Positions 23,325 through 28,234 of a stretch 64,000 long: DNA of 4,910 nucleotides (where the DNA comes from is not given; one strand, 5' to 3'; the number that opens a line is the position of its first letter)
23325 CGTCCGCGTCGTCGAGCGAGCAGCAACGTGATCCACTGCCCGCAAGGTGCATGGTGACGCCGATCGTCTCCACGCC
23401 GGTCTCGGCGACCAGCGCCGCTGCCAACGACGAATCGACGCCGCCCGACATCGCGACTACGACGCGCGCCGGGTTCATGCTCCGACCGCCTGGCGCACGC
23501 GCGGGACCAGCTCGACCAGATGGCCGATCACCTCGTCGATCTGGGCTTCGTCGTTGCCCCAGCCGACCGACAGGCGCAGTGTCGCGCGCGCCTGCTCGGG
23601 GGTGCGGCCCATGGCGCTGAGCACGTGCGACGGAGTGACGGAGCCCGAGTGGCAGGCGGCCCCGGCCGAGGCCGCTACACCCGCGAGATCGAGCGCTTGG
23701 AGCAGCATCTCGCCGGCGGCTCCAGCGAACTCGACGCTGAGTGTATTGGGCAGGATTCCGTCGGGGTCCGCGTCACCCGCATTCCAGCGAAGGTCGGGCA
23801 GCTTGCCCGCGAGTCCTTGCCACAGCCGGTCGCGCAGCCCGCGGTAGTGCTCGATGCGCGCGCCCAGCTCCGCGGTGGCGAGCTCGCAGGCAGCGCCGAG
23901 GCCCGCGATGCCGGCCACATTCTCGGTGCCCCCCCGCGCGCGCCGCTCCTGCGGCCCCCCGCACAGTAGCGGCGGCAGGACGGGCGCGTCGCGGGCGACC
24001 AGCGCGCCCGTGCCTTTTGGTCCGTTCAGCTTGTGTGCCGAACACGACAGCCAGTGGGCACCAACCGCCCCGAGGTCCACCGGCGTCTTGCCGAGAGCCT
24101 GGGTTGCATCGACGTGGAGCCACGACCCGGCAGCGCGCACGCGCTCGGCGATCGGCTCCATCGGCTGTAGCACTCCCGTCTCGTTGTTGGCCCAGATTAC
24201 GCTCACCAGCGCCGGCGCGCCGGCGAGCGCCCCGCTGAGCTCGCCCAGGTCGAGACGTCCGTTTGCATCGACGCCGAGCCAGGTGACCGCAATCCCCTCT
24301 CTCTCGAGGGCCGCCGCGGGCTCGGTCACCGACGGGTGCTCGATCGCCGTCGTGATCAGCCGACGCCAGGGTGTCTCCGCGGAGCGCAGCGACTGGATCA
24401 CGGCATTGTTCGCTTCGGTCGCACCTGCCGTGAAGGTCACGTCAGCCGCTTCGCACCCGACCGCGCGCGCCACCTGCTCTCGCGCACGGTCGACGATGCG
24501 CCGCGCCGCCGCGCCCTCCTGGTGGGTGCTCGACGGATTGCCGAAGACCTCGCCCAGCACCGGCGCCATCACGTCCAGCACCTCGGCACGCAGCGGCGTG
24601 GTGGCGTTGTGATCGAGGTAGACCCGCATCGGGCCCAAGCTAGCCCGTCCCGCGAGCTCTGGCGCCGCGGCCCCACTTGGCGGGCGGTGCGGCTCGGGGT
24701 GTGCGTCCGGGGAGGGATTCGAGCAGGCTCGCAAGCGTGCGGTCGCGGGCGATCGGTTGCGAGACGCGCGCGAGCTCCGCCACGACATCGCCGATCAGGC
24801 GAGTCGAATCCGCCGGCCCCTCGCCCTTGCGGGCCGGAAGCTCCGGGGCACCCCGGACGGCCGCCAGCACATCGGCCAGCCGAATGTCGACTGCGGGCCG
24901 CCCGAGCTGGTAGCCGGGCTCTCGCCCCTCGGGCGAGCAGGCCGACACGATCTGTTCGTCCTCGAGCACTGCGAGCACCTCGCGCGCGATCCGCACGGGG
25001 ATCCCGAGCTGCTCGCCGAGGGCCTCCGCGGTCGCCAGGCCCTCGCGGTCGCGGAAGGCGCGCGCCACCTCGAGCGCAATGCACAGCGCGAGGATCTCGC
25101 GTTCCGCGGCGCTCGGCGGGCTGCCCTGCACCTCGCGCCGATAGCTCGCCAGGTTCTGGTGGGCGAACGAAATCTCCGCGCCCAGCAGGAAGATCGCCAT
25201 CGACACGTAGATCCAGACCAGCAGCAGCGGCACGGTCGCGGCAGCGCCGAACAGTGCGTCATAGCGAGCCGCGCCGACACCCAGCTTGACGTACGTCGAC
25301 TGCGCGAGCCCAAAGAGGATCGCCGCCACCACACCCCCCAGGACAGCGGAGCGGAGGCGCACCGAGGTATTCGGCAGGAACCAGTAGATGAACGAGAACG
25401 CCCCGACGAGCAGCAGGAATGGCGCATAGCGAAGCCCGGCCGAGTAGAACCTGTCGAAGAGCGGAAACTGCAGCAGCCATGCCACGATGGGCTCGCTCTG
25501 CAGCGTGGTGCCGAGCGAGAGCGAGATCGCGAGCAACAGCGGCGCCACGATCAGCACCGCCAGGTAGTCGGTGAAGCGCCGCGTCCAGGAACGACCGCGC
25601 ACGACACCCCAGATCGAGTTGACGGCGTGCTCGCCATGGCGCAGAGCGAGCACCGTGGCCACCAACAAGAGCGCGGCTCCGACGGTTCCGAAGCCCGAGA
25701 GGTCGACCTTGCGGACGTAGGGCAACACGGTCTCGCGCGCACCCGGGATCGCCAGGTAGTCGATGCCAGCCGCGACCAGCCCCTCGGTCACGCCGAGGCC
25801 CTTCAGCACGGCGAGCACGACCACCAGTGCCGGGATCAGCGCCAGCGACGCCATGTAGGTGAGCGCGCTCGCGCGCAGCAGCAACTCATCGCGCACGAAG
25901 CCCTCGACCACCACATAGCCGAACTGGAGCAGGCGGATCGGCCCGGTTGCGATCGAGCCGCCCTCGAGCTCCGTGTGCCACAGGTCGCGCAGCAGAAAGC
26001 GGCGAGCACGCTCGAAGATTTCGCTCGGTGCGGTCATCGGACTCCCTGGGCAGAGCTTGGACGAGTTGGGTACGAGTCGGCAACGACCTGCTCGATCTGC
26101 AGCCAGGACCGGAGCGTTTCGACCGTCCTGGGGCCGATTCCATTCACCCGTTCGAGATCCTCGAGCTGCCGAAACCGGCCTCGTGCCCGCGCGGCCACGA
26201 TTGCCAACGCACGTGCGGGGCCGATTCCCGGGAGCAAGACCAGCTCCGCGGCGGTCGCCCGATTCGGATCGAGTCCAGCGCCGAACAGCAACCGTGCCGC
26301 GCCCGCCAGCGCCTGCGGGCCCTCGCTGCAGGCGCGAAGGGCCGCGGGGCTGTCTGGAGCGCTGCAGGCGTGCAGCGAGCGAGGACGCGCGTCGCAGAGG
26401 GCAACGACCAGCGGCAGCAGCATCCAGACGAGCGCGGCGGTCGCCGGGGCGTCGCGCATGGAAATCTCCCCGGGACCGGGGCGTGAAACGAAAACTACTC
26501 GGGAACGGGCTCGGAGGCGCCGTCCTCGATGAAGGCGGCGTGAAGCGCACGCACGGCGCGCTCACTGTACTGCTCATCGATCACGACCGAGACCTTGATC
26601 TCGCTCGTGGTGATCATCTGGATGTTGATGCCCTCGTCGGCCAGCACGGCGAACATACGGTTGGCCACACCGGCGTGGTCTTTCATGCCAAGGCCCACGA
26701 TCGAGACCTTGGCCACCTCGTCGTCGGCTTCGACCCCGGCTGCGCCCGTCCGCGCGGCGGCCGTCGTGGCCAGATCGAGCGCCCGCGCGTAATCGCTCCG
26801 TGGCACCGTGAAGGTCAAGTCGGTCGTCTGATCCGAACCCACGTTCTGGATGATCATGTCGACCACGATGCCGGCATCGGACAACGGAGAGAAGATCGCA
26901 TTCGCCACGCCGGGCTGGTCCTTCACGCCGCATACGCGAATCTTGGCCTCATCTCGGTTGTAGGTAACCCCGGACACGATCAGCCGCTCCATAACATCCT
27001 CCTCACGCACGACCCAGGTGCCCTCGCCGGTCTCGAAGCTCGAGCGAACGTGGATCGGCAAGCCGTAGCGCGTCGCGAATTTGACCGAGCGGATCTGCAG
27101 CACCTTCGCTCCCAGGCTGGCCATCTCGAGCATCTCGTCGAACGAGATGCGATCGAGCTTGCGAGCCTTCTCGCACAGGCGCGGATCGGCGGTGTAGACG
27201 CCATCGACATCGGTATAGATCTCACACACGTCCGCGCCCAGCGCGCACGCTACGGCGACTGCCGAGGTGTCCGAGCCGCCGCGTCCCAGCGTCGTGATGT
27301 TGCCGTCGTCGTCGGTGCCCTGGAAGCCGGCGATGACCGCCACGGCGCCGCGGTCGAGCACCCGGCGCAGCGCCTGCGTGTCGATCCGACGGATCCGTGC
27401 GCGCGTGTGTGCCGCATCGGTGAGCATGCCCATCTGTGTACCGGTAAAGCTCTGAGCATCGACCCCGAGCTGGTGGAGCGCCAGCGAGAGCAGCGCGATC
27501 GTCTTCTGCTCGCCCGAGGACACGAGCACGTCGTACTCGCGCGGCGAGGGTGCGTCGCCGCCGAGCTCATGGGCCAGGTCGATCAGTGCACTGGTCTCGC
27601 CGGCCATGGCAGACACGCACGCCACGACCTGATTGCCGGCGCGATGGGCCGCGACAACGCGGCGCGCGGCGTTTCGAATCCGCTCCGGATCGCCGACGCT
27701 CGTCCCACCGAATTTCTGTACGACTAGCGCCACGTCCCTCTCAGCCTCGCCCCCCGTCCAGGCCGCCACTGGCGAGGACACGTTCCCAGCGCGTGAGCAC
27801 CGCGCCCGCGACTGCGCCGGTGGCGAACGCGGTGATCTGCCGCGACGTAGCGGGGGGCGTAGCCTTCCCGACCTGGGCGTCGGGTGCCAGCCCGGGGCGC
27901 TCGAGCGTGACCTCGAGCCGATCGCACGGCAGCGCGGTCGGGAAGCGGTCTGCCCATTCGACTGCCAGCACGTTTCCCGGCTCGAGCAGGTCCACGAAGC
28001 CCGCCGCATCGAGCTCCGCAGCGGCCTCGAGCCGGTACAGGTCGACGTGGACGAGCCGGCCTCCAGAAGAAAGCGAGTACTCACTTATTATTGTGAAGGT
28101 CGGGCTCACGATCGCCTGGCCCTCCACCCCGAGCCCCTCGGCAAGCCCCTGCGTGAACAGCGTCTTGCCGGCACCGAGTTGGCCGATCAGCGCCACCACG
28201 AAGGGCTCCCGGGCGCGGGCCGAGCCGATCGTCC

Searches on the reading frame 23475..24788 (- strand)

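Call 31: search_protein_families(library=pfam, proteins=[window:23475-24788:-], max_evalue=0.0001)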
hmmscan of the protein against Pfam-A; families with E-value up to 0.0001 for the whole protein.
window:23475-24788:- (437 aa): 1 family
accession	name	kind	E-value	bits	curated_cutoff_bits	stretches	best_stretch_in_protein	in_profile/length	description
PF00266.25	Aminotran_5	-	9.7e-68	229.2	21.5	1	56-419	1-370/371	Aminotransferase class-V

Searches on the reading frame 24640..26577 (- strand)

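Call 31: search_protein_families(library=pfam, proteins=[window:24640-26577:-], max_evalue=0.0001)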
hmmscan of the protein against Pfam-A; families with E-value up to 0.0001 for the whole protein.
window:24640-26577:- (645 aa): 2 families
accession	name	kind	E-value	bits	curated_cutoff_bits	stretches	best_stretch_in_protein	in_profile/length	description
PF03631.20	Virul_fac_BrkB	-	7.3e-45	154.1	33.7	1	229-475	2-257/259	Virulence factor BrkB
PF02082.26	Rrf2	-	2.8e-09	37.6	30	1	509-619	18-130/132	Iron-dependent Transcriptional regulator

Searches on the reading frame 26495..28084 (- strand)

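Call 31: search_protein_families(library=pfam, proteins=[window:26495-28084:-], max_evalue=0.0001)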
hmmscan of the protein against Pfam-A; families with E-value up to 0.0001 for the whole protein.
window:26495-28084:- (529 aa): 4 families
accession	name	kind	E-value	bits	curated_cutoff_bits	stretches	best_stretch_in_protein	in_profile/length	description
PF00696.33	AA_kinase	-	1.6e-52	179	24.9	1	120-348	2-234/234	Amino acid kinase family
PF22468.2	ACT_9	-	7.5e-36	122.1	27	2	460-518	1-61/61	ACT domain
PF13840.12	ACT_7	-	1.6e-19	69.9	27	1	453-515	2-64/65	ACT domain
PF01842.31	ACT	-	1.6e-17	63.3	27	2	384-435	5-57/66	ACT domain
